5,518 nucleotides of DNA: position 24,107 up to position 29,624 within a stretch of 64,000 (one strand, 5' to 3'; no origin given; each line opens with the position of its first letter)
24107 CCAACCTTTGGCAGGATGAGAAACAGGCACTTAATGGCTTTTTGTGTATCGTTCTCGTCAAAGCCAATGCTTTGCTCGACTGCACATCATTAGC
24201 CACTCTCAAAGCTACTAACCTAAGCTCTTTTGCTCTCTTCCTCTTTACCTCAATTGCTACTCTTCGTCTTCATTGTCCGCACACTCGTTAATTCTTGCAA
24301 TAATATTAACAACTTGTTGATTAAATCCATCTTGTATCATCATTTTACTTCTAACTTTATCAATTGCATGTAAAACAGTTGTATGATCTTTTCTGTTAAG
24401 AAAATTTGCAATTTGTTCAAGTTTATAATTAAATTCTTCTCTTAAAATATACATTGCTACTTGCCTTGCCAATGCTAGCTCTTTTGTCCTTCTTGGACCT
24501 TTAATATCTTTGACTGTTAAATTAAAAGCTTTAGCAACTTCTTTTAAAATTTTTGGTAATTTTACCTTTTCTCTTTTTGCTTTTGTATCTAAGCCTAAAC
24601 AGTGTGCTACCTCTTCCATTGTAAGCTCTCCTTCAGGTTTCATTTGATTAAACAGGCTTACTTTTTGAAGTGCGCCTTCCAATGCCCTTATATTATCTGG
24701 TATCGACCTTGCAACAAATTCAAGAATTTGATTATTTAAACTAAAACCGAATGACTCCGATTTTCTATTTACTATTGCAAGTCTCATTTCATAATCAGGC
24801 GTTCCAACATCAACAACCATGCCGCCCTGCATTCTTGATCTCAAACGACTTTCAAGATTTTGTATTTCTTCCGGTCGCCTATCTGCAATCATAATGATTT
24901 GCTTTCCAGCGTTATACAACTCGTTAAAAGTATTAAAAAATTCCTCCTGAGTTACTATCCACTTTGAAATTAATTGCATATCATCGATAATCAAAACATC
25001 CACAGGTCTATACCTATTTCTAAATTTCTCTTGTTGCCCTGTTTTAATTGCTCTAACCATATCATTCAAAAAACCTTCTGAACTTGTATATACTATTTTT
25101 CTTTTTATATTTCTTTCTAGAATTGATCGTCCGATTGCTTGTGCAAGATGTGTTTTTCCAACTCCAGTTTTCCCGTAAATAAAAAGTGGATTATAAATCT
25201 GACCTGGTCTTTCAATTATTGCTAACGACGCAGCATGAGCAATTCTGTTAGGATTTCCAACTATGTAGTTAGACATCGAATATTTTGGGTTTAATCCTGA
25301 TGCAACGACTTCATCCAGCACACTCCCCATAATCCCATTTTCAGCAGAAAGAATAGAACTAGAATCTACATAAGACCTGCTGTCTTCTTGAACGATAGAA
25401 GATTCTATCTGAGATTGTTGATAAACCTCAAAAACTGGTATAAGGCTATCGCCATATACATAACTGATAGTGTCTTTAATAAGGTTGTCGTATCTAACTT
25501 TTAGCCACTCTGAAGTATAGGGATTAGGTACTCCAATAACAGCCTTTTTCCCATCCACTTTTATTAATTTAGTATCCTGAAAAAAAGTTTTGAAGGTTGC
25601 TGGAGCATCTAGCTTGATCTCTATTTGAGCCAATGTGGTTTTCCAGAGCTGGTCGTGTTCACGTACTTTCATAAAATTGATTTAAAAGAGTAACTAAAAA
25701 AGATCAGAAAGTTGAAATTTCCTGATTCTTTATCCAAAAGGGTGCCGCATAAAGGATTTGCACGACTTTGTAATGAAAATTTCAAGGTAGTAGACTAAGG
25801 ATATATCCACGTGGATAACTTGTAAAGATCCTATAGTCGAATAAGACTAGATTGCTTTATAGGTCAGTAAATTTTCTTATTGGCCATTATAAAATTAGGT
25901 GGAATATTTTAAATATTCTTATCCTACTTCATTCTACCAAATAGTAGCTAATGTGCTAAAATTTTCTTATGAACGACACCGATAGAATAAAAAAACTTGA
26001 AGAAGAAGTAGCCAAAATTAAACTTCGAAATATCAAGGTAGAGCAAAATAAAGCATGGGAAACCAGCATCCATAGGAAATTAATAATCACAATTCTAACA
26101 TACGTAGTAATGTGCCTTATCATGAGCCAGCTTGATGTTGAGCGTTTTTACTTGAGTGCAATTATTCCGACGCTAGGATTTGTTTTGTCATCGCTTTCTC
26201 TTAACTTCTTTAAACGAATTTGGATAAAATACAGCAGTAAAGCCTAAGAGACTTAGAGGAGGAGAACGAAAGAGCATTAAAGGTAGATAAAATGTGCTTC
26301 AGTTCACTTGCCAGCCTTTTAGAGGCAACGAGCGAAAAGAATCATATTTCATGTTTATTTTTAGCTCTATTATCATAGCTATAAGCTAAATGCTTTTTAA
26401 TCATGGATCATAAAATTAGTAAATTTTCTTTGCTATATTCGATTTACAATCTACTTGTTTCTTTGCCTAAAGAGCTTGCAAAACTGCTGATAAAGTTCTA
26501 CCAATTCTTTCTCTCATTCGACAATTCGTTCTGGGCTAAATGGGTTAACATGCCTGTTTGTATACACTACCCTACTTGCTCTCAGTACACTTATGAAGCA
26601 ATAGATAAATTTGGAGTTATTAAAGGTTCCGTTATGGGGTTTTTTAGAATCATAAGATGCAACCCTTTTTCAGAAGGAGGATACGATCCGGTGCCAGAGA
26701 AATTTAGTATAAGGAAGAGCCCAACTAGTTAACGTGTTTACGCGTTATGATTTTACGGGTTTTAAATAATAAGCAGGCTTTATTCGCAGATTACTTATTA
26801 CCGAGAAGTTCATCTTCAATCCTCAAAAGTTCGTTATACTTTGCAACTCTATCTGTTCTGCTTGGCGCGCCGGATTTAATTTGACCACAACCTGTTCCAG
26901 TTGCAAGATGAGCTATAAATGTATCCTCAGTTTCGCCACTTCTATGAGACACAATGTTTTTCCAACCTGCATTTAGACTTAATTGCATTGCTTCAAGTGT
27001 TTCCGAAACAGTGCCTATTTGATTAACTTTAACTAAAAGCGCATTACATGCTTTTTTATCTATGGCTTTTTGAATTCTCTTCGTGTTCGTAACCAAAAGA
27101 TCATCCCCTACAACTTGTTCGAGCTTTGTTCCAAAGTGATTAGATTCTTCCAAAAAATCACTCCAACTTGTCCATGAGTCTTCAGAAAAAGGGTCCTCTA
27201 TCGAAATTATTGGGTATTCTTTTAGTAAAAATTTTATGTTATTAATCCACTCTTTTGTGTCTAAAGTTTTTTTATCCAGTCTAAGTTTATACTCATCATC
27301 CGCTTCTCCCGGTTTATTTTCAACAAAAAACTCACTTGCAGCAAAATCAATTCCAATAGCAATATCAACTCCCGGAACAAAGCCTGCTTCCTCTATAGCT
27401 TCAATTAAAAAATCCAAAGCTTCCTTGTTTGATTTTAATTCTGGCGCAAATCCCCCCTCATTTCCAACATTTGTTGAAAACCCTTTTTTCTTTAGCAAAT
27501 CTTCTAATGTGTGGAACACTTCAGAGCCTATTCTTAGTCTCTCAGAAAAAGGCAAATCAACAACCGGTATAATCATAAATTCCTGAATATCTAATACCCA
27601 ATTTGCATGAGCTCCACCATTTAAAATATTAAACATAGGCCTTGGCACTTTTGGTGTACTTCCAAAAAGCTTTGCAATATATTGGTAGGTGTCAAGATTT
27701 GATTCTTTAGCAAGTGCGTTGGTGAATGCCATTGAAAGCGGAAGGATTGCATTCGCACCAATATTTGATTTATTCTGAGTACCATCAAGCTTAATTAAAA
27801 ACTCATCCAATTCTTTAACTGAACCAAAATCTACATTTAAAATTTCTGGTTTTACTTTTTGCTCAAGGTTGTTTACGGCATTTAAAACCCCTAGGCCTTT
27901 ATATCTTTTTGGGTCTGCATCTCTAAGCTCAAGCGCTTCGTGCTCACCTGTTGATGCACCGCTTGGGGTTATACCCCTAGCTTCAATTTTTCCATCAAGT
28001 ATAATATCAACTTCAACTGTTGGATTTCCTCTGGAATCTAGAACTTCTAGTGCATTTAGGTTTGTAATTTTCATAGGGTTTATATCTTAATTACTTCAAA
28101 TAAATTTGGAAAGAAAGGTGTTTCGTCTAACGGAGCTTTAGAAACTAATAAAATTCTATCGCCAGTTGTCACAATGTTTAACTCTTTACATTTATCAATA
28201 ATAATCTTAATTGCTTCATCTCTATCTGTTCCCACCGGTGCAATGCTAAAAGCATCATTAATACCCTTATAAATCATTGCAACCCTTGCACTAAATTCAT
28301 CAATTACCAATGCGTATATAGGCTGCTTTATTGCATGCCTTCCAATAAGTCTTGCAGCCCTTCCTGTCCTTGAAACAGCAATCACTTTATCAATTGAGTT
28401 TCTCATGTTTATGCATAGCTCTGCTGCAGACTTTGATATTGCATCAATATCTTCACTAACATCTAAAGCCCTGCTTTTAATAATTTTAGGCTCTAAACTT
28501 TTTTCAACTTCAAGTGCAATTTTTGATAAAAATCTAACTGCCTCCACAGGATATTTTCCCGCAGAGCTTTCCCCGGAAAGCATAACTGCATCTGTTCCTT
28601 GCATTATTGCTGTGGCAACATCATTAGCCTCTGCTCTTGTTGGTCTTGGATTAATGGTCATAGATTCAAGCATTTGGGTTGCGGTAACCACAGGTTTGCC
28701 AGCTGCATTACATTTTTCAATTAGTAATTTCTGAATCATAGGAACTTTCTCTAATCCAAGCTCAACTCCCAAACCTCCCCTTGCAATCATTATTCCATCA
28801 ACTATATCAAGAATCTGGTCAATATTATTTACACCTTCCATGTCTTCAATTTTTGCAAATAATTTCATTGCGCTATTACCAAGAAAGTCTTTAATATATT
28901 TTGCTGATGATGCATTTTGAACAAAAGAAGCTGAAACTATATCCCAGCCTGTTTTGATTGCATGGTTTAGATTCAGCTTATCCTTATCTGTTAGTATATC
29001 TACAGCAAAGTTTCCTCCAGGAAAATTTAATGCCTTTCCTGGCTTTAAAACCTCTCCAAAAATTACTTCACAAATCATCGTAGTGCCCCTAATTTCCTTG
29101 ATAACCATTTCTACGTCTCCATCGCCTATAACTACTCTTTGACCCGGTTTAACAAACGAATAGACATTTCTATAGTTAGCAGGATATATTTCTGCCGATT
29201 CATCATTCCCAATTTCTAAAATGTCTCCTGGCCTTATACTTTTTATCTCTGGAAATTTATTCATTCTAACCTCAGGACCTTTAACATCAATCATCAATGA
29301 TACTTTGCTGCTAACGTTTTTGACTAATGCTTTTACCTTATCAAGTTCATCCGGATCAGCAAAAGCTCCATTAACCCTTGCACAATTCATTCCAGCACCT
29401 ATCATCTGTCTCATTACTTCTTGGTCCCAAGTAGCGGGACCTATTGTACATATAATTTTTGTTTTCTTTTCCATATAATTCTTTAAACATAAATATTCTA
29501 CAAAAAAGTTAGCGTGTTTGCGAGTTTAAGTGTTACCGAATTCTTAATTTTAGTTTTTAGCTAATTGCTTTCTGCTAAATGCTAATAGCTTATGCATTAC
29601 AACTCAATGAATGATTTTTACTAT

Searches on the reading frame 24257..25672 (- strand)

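Call 77: search_protein_families(library=pfam, proteins=[window:24257-25672:-], max_evalue=0.00001)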
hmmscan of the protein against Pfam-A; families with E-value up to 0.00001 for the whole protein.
window:24257-25672:- (471 aa): 6 families
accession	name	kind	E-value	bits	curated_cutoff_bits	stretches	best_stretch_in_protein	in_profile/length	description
PF00308.24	Bac_DnaA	-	1.6e-58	197.9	23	1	127-288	1-162/162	Bacterial DnaA ATPAse domain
PF08299.17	Bac_DnaA_C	-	7.3e-24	84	31.5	1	374-440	3-69/69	Bacterial dnaA protein helix-turn-helix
PF01695.23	IstB_IS21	-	1.3e-10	41.6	24.1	1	142-260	78-190/238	IstB-like ATP binding protein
PF11638.13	DnaA_N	-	6.6e-08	32.6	24.6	1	8-69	2-63/65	DnaA N-terminal domain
PF13401.12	AAA_22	-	2.7e-07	31.4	27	0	163-260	8-119/130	AAA domain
PF00004.35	AAA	-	4.4e-07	30.9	21.2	1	164-282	2-124/131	ATPase family associated with various cellular activities (AAA)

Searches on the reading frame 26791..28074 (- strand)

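Call 77: search_protein_families(library=pfam, proteins=[window:26791-28074:-], max_evalue=0.00001)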
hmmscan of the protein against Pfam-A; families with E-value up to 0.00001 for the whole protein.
window:26791-28074:- (427 aa): 2 families
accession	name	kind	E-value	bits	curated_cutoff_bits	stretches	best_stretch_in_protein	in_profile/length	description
PF00113.28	Enolase_C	-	1.7e-110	369.4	21.5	1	143-423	4-281/296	Enolase, C-terminal TIM barrel domain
PF03952.21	Enolase_N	-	4e-48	163.3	35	1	3-133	1-131/131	Enolase, N-terminal domain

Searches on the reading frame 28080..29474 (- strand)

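Call 78: search_protein_families(library=pfam, proteins=[window:28080-29474:-], max_evalue=0.00001)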
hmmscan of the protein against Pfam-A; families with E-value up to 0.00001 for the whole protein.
window:28080-29474:- (464 aa): 2 families
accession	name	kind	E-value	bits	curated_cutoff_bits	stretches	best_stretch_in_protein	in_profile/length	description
PF00224.27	PK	-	3.9e-93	312.6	30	1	3-313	2-328/328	Pyruvate kinase, barrel domain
PF02887.21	PK_C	-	4.7e-12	46.4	28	1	344-450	1-103/114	Pyruvate kinase, alpha/beta domain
